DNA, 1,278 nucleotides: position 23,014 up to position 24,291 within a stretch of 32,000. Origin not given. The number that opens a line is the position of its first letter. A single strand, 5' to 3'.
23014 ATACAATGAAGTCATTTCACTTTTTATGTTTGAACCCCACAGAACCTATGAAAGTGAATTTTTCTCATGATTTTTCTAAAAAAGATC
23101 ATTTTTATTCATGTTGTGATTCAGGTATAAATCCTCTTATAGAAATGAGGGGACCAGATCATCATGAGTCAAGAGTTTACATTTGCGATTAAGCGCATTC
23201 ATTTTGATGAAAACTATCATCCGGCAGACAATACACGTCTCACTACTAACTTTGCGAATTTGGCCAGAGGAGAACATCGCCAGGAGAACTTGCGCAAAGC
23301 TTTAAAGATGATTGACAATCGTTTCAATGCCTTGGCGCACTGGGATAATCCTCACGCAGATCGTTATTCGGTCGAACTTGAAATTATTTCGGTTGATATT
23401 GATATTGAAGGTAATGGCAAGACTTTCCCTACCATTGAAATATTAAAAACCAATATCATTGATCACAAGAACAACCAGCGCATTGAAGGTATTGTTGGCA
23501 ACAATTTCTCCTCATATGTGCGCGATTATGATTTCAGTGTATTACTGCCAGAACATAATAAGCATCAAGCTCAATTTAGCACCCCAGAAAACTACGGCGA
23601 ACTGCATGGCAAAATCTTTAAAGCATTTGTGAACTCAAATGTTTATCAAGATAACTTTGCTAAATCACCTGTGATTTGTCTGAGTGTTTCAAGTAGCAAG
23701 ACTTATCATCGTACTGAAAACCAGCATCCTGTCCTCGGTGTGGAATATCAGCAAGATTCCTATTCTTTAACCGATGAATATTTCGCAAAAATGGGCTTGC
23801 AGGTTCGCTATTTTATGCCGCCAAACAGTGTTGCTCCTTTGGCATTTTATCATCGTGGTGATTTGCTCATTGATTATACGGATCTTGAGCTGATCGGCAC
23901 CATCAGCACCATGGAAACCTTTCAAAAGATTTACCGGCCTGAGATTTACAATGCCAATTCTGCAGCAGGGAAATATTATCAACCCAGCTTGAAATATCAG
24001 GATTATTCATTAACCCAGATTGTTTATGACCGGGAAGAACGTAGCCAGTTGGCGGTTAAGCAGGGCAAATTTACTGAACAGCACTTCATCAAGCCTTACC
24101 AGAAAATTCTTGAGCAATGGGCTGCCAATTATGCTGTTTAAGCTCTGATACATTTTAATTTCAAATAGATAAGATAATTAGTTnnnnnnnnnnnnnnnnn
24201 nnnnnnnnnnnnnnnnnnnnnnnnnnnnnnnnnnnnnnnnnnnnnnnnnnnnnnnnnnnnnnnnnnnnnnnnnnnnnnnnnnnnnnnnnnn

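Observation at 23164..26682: DUF1852 + half-size MetE-like methionine synthase + flavin reductase (+TauE): a folate-independent, probably O2-dependent methionine synthase module with unknown methyl donor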

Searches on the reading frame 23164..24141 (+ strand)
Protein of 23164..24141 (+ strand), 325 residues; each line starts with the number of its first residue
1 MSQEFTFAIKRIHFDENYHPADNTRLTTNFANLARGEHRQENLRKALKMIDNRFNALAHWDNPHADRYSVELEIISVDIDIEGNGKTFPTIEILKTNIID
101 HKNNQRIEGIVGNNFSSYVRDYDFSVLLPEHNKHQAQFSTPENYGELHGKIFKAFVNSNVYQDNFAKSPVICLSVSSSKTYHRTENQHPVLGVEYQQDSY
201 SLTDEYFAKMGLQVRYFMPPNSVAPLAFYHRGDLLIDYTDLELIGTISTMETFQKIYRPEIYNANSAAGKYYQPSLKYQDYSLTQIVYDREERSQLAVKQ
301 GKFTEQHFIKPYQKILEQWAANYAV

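Call 3: search_protein_families(library=pfam, proteins=[window:23164-24141:+])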
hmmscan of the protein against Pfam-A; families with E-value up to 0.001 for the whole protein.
window:23164-24141:+ (325 aa): 1 family
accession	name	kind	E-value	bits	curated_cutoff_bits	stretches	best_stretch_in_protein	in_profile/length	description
PF08908.16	MesX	-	4e-188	624.6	25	1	1-321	1-323/323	Putative oxygenase MesX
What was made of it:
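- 23164..24141 (+): mesX: 325-aa MesX/DUF1852 protein, the obligatory partner of MesD and a putative oxygenase. PF08908 at E 4e-188, residues 1-321 on profile 1-323 (call 3).
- Checked: 23164-24141 (325 aa) matches Pfam PF08908 MesX (formerly DUF1852) over its full length, E 4e-188 (call 3).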

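Call 4: search_protein_families(library=ncbifam, proteins=[window:23164-24141:+])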
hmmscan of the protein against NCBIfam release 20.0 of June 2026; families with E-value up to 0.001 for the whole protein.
window:23164-24141:+ (325 aa): 0 families

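Call 11: search_solved_structures(query=window:23164-24141:+, max_evalue=1)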
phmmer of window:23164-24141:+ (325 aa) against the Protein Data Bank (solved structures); distinct sequences matched with E-value up to 1: 1.
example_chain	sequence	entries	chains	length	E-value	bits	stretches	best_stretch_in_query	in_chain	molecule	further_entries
9rks_F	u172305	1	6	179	0.8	12.2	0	171-237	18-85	Structural protein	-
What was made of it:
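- Tried and rejected: Sequence search found nothing (best E 0.8, call 11).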

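Call 18: find_homologous_proteins(query=window:23164-24141:+, max_evalue=0.00001)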
Query window:23164-24141:+ (325 aa): 8000 proteins with E <= 0.00001 among 8000 candidates; the best 120 are listed.
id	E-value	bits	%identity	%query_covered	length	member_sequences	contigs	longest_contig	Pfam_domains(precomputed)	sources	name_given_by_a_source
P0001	5.7e-214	727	98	100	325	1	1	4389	PF08908.17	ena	-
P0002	3.6e-212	721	97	100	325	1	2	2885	PF08908.17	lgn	-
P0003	8.6e-212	720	97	100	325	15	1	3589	PF08908.17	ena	-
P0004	1.2e-188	644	86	100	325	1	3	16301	PF08908.17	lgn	-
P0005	2.0e-188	643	86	100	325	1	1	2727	PF08908.17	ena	-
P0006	2.2e-188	643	86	100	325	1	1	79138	PF08908.17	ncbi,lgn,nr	ncbi:MAG: DUF1852 domain-containing protein [Moraxellaceae bacterium]|nr:MAG: DUF1852 domain-contain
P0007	5.4e-188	642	86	100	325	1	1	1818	PF08908.17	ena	-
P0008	8.5e-188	641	86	100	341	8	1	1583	PF08908.17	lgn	-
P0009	1.5e-187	640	86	100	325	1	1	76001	PF08908.17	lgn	-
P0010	1.9e-187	640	85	100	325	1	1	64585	PF08908.17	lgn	-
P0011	2.9e-187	640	87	100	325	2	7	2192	PF08908.17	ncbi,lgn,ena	-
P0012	4.2e-187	639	85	100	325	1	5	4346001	PF08908.17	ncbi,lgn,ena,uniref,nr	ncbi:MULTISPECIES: DUF1852 domain-containing protein [Microbulbifer]|uniref:DUF1852 domain-containin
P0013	4.3e-187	639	85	100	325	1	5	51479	PF08908.17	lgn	-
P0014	4.3e-187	639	86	100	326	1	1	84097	PF08908.17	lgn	-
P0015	6.2e-187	638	86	100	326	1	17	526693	PF08908.17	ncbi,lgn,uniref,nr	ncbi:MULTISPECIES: DUF1852 domain-containing protein [unclassified Acinetobacter]|uniref:DUF1852 dom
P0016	9.7e-187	638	85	100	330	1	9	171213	PF08908.17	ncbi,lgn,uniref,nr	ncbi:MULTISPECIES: DUF1852 domain-containing protein [unclassified Acinetobacter]|uniref:DUF1852 dom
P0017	1.4e-186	637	84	100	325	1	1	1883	PF08908.17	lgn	-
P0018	1.6e-186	637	85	100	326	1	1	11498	PF08908.17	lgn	-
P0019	3.2e-186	636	84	100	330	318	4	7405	PF08908.17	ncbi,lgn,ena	-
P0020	3.5e-186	636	83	100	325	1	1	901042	PF08908.17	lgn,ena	-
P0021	3.8e-186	636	85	100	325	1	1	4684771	PF08908.17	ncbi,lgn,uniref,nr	ncbi:DUF1852 family protein [Microbulbifer sp. SH-1]|uniref:DUF1852 domain-containing protein n=1 Ta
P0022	4.1e-186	636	85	100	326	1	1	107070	PF08908.17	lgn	-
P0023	4.2e-186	636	85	100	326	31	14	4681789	PF08908.17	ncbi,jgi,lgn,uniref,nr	ncbi:DUF1852 domain-containing protein [Acinetobacter bereziniae]|uniref:DUF1852 domain-containing p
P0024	4.4e-186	636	86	100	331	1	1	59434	PF08908.17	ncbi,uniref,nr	ncbi:DUF1852 domain-containing protein [Acinetobacter sp. NIPH 2699]|uniref:DUF1852 domain-containin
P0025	5.3e-186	635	85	100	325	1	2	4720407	PF08908.17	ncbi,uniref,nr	ncbi:DUF1852 domain-containing protein [Microbulbifer harenosus]|uniref:DUF1852 domain-containing pr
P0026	6.3e-186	635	86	100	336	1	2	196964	PF08908.17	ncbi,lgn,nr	ncbi:DUF1852 domain-containing protein [Acinetobacter sp. WU_MDCI_Axc73]|nr:DUF1852 domain-containin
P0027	6.9e-186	635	84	100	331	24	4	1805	PF08908.17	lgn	-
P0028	8.4e-186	635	85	100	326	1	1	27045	PF08908.17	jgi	jgi:hypothetical protein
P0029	1.1e-185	634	85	100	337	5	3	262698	PF08908.17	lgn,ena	-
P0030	1.4e-185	634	85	100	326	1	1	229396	PF08908.17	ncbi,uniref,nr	ncbi:DUF1852 domain-containing protein [Acinetobacter nematophilus]|uniref:DUF1852 domain-containing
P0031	1.4e-185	634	85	100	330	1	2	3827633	PF08908.17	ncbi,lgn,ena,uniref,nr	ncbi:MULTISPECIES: DUF1852 domain-containing protein [Acinetobacter]|uniref:DUF1852 domain-containin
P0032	2.0e-185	633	85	100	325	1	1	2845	PF08908.17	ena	-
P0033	2.2e-185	633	86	99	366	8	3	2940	PF08908.17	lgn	-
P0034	2.6e-185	633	86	100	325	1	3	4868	PF08908.17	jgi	jgi:hypothetical protein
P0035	3.5e-185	633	85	100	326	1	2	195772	PF08908.17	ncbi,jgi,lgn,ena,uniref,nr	ncbi:DUF1852 domain-containing protein [Acinetobacter sp.]|jgi:hypothetical protein|uniref:DUF1852 d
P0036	3.9e-185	632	84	100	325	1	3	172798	PF08908.17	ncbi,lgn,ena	-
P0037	7.6e-185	632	86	99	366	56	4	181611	PF08908.17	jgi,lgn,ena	-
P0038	1.4e-184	631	85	100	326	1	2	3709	PF08908.17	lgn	-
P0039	1.6e-184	631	85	100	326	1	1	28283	PF08908.17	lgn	-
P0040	1.7e-184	630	85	100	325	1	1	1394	PF08908.17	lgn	-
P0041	2.4e-184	630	84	100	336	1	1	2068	PF08908.17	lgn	-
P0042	3.1e-184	630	86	98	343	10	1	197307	PF08908.17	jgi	jgi:hypothetical protein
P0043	3.6e-184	629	83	100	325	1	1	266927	PF08908.17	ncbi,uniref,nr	ncbi:DUF1852 domain-containing protein [Parahaliea mediterranea]|uniref:DUF1852 domain-containing pr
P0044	4.7e-184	629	84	100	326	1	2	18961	PF08908.17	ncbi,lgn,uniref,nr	ncbi:MAG: hypothetical protein GAK29_03160 [Acinetobacter bereziniae]|uniref:DUF1852 domain-containi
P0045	6.2e-184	629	84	100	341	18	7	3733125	PF08908.17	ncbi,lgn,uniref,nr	ncbi:DUF1852 domain-containing protein [Acinetobacter baylyi]|uniref:DUF1852 domain-containing prote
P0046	7.5e-184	628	85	100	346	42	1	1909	PF08908.17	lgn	-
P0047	1.3e-183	627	84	100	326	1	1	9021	PF08908.17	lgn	-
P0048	1.4e-183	627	83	100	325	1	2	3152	PF08908.17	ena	-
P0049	1.9e-183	627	84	99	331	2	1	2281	PF08908.17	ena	-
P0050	2.3e-183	627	85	100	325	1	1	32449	PF08908.17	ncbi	-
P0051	2.4e-183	627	83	100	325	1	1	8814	PF08908.17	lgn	-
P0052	1.6e-182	624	83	100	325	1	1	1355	PF08908.17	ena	-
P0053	2.1e-182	624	83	100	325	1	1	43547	PF08908.17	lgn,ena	-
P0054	6.2e-182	622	83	100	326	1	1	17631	PF08908.17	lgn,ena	-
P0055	8.2e-182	622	83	100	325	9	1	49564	PF08908.17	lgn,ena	-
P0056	9.4e-182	621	83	100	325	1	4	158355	PF08908.17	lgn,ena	-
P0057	1.1e-181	621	83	100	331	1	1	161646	PF08908.17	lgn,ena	-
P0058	1.2e-181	621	83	100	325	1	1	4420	PF08908.17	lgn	-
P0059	1.2e-181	621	83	100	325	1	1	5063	PF08908.17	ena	-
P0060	1.5e-181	621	82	100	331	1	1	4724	PF08908.17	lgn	-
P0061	1.5e-181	621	82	100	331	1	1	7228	PF08908.17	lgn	-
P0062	3.5e-181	620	82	100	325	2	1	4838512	PF08908.17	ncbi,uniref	ncbi:DUF1852 domain-containing protein [Microbulbifer sp. SSSA002]|uniref:DUF1852 domain-containing 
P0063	3.6e-181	619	83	100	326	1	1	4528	PF08908.17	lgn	-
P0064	5.4e-181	619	82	100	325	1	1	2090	PF08908.17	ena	-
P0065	6.7e-181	619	82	100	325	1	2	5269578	PF08908.17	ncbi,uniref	ncbi:DUF1852 domain-containing protein [Microbulbifer sp. JTAC008]|uniref:DUF1852 domain-containing 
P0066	7.2e-181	618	82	100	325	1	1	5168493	PF08908.17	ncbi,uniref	ncbi:DUF1852 domain-containing protein [Microbulbifer sp. EKSA008]|uniref:DUF1852 domain-containing 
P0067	1.0e-180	618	81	100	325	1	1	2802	PF08908.17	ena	-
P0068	1.1e-180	618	84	100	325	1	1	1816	PF08908.17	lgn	-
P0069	1.1e-180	618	82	100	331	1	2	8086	PF08908.17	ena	-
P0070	1.2e-180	618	82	100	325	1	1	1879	PF08908.17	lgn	-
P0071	1.9e-180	617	82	100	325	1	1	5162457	PF08908.17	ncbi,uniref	ncbi:DUF1852 domain-containing protein [Microbulbifer sp. JMSA004]|uniref:DUF1852 domain-containing 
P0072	2.0e-180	617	82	100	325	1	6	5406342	PF08908.17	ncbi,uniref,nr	ncbi:DUF1852 domain-containing protein [Microbulbifer sp. SSSA005]|uniref:DUF1852 domain-containing 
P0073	2.7e-180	617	82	100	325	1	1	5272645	PF08908.17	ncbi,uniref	ncbi:DUF1852 domain-containing protein [Microbulbifer sp. CNSA002]|uniref:DUF1852 domain-containing 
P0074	2.8e-180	617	82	100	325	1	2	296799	PF08908.17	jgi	jgi:hypothetical protein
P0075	3.0e-180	616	82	100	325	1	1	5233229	PF08908.17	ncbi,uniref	ncbi:DUF1852 domain-containing protein [Microbulbifer sp. TRSA001]|uniref:DUF1852 domain-containing 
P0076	3.2e-180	616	83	100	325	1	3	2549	PF08908.17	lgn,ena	-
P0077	3.5e-180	616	81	100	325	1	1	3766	PF08908.17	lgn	-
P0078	3.8e-180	616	82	100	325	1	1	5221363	PF08908.17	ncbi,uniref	ncbi:DUF1852 domain-containing protein [Microbulbifer sp. ZKSA002]|uniref:DUF1852 domain-containing 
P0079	4.4e-180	616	82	100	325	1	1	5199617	PF08908.17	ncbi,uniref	ncbi:DUF1852 domain-containing protein [Microbulbifer sp. PAAF003]|uniref:DUF1852 domain-containing 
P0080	4.5e-180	616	82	100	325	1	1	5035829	PF08908.17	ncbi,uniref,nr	ncbi:DUF1852 domain-containing protein [Microbulbifer sp. A4B17]|uniref:DUF1852 domain-containing pr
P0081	5.7e-180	616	82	99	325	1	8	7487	PF08908.17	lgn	-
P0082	5.8e-180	616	82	100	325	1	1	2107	PF08908.17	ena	-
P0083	6.5e-180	615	83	100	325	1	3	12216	PF08908.17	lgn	-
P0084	8.3e-180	615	82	100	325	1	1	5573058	PF08908.17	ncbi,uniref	ncbi:DUF1852 domain-containing protein [Microbulbifer sp. ANSA003]|uniref:DUF1852 domain-containing 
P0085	9.5e-180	615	82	100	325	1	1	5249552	PF08908.17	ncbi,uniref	ncbi:DUF1852 domain-containing protein [Microbulbifer sp. ZKSA004]|uniref:DUF1852 domain-containing 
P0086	1.1e-179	615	82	100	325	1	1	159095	PF08908.17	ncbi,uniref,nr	ncbi:DUF1852 domain-containing protein [Acinetobacter sp. A47]|uniref:DUF1852 domain-containing prot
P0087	1.1e-179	615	82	100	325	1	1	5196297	PF08908.17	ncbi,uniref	ncbi:DUF1852 domain-containing protein [Microbulbifer sp. SSSA008]|uniref:DUF1852 domain-containing 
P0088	1.4e-179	614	82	100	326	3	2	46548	PF08908.17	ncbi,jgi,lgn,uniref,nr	ncbi:hypothetical protein B9T31_16625 [Acinetobacter sp. ANC 4558]|uniref:DUF1852 domain-containing 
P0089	2.2e-179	614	82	100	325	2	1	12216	PF08908.17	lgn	-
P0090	3.6e-179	613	81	100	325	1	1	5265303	PF08908.17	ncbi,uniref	ncbi:DUF1852 domain-containing protein [Microbulbifer sp. EKSA005]|uniref:DUF1852 domain-containing 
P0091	4.8e-179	612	81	100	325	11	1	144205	PF08908.17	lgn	-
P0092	1.0e-178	611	82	100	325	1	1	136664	PF08908.17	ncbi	-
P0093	1.3e-178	611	82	100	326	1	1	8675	PF08908.17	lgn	-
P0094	1.4e-178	611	81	100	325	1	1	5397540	PF08908.17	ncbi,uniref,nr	ncbi:DUF1852 domain-containing protein [Microbulbifer sp. VAAF005]|uniref:DUF1852 domain-containing 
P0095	1.7e-178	611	82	100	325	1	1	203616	PF08908.17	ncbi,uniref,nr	ncbi:DUF1852 domain-containing protein [Acinetobacter sp. MD2(2019)]|uniref:DUF1852 domain-containin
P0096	2.4e-178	610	82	100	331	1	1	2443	PF08908.17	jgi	-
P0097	2.4e-178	610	83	100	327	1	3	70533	PF08908.17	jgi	jgi:hypothetical protein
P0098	2.4e-178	610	82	100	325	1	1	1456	PF08908.17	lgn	-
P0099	2.8e-178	610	82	100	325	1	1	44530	PF08908.17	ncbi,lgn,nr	ncbi:DUF1852 domain-containing protein [Chromatiaceae bacterium AAb-1]|nr:DUF1852 domain-containing 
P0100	3.9e-178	610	82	100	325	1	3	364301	PF08908.17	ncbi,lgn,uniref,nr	ncbi:DUF1852 domain-containing protein [Acinetobacter puyangensis]|uniref:DUF1852 domain-containing 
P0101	5.3e-178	609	80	100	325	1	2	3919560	PF08908.17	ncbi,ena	-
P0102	5.3e-178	609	81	100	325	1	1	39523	PF08908.17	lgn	-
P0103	8.3e-178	608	82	100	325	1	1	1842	PF08908.17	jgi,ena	-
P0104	1.0e-177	608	82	100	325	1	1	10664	PF08908.17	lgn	-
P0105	1.3e-177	608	82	100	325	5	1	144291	PF08908.17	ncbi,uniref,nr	ncbi:DUF1852 domain-containing protein [Acinetobacter rudis]|uniref:DUF1852 domain-containing protei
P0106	1.4e-177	608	82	100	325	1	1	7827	PF08908.17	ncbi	-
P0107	2.2e-177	607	80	100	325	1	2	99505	PF08908.17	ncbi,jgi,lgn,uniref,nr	ncbi:MAG: DUF1852 domain-containing protein [Acinetobacter populi]|jgi:hypothetical protein|uniref:D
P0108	3.3e-177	606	82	100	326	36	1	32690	PF08908.17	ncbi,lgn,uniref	ncbi:MAG: DUF1852 domain-containing protein [Acinetobacter venetianus]|uniref:DUF1852 domain-contain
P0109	5.9e-177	606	80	100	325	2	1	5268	PF08908.17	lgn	-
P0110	7.4e-177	605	82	100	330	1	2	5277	PF08908.17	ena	-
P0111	1.0e-176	605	80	100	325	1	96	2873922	PF08908.17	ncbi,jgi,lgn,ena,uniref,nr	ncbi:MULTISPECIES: DUF1852 domain-containing protein [Acinetobacter]|jgi:hypothetical protein|uniref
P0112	1.1e-176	605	80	100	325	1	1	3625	PF08908.17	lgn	-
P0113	1.3e-176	605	81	100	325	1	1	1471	PF08908.17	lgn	-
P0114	1.4e-176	604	80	100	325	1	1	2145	PF08908.17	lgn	-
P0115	1.5e-176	604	80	100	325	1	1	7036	PF08908.17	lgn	-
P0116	1.6e-176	604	81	100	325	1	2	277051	PF08908.17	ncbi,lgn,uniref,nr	ncbi:DUF1852 domain-containing protein [Acinetobacter qingfengensis]|uniref:Uncharacterized protein 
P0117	1.7e-176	604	81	100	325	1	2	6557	PF08908.17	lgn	-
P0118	2.0e-176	604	81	100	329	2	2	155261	PF08908.17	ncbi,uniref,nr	ncbi:DUF1852 domain-containing protein [Acinetobacter sp. B5B]|uniref:DUF1852 domain-containing prot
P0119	2.3e-176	604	81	100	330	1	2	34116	PF08908.17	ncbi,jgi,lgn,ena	jgi:hypothetical protein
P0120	2.3e-176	604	81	100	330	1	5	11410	PF08908.17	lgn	-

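Call 20: find_related_loci(query=window:23164-24141:+, collection=genome_contigs, flank=6000)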
Query window:23164-24141:+ (325 aa) in genome_contigs; peptide patterns used: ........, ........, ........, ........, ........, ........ (x = any residue, [..] = any of these).
600 stretches matched a pattern (row limit reached: there are more); 594 encode a relative of the query (tblastn E <= 1e-3); the best 80 are kept; 80 distinct loci.
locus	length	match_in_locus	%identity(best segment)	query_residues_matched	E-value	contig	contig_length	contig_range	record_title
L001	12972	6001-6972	86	1-324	0e+0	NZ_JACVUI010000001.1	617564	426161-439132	Acinetobacter sp. S54 NODE_1_length_617564_cov_57.772157, whole genome shotgun sequence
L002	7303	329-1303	86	1-325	0e+0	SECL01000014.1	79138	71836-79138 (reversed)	MAG: Moraxellaceae bacterium isolate PMG_235 scaffold_462, whole genome shotgun sequence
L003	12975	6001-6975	86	1-325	0e+0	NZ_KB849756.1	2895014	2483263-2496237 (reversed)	Acinetobacter bereziniae LMG 1003 = CIP 70.12 acLsv-supercont1.3, whole genome shotgun sequence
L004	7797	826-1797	84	1-324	0e+0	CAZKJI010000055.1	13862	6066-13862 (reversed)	MAG TPA_asm: uncultured Acinetobacter sp. isolate binchicken_co263_143 genome assembly, contig: NODE_3748_length_13862_c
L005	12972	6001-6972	84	1-324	0e+0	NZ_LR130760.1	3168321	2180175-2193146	Acinetobacter ihumii strain Marseille-P8049, whole genome shotgun sequence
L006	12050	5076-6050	84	1-325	0e+0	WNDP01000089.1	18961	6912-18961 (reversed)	MAG: Acinetobacter bereziniae isolate cluster_DBSCAN_round1_3 GAK29_89, whole genome shotgun sequence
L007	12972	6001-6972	84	1-324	0e+0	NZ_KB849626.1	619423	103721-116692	Acinetobacter baylyi DSM 14961 = CIP 107474 acMah-supercont1.4, whole genome shotgun sequence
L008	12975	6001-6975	79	1-325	0e+0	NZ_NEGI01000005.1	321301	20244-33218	Acinetobacter sp. ANC 4648 Contig5, whole genome shotgun sequence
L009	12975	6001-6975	78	1-325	2e-179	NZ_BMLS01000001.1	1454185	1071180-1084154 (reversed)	Bowmanella pacifica strain CGMCC 1.7086 sequence01, whole genome shotgun sequence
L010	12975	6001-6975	78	1-325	1e-178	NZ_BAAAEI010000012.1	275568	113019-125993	Bowmanella denitrificans strain JCM 13378 sequence12, whole genome shotgun sequence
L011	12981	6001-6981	76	1-325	6e-178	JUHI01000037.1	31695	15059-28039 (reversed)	Rhizobium tropici strain PTD1 EX06DRAFT_scaffold00037.37_C, whole genome shotgun sequence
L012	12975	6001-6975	78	1-325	1e-177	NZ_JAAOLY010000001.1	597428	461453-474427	Janthinobacterium lividum strain HSC-65S10 NODE_1_length_597428_cov_28.128173, whole genome shotgun sequence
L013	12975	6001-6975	77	1-325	1e-177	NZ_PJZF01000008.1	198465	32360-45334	Chimaeribacter californicus strain 2015-Iso6 NODE_8_length_198465_cov_29.4841_ID_4598, whole genome shotgun sequence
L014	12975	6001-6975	78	1-325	9e-178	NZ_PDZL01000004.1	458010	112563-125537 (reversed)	Janthinobacterium sp. BJB426 NODE_4_length_458010_cov_16.867337, whole genome shotgun sequence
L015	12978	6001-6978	77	1-325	5e-177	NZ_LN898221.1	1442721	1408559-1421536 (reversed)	Vitreoscilla massiliensis strain SN6, whole genome shotgun sequence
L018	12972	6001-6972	78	1-324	2e-176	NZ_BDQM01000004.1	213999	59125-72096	Colwellia marinimaniae strain MTCD1, whole genome shotgun sequence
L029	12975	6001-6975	77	1-325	3e-174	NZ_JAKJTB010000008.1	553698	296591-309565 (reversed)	Vibrio kasasachensis strain JAMM1812 JAMM1812_scaffold_0, whole genome shotgun sequence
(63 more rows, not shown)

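Call 24: search_protein_families(library=pfam, proteins=[L018:8494-9324:+, L029:4595-5413:-])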
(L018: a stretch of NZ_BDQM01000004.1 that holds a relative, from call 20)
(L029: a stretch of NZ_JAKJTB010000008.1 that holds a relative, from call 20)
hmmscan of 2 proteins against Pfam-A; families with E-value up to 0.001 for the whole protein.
L018:8494-9324:+ (276 aa): 1 family
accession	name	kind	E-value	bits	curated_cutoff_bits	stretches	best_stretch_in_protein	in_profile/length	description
PF01925.25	TauE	-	3.6e-52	177.8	32.6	1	17-270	1-237/237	Sulfite exporter TauE/SafE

L029:4595-5413:- (272 aa): 1 family
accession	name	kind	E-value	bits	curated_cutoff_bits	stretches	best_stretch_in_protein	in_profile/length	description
PF01925.25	TauE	-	2e-50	172.1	32.6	1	15-269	2-237/237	Sulfite exporter TauE/SafE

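Call 26: search_protein_representatives(protein=window:23164-24141:+)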
Query: 325 residues. Proteins with E-value up to 0.001 (for the whole library): 338; up to 1e-10: 245; up to 1e-30: 82. The best 150 are listed.
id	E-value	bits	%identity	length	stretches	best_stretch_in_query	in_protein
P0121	2.6e-127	440.9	62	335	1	5-324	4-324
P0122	1.5e-111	389.1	81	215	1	111-324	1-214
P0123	9.2e-108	376.7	67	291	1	4-252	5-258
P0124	3.6e-92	325.5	68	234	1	1-211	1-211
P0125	2.0e-91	323.0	66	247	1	3-214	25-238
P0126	3.5e-90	318.9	68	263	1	94-302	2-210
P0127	9.9e-80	284.6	80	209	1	164-324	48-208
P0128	1.6e-78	280.6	69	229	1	49-230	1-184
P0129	2.8e-75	270.0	60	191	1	1-191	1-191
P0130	8.1e-71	255.3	45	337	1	14-309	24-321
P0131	2.2e-70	253.9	72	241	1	49-212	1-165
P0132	4.3e-70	252.9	43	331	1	6-310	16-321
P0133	1.1e-66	241.7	85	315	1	191-321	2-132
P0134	2.0e-66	240.9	75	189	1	1-143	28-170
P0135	4.6e-64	233.1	67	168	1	1-160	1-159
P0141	5.8e-57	209.8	38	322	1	4-316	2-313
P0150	6.2e-52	193.3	38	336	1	13-317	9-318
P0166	3.8e-43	164.4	42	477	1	7-294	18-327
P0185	1.6e-34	136.1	32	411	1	4-319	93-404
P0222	4.3e-26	108.4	27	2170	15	156-225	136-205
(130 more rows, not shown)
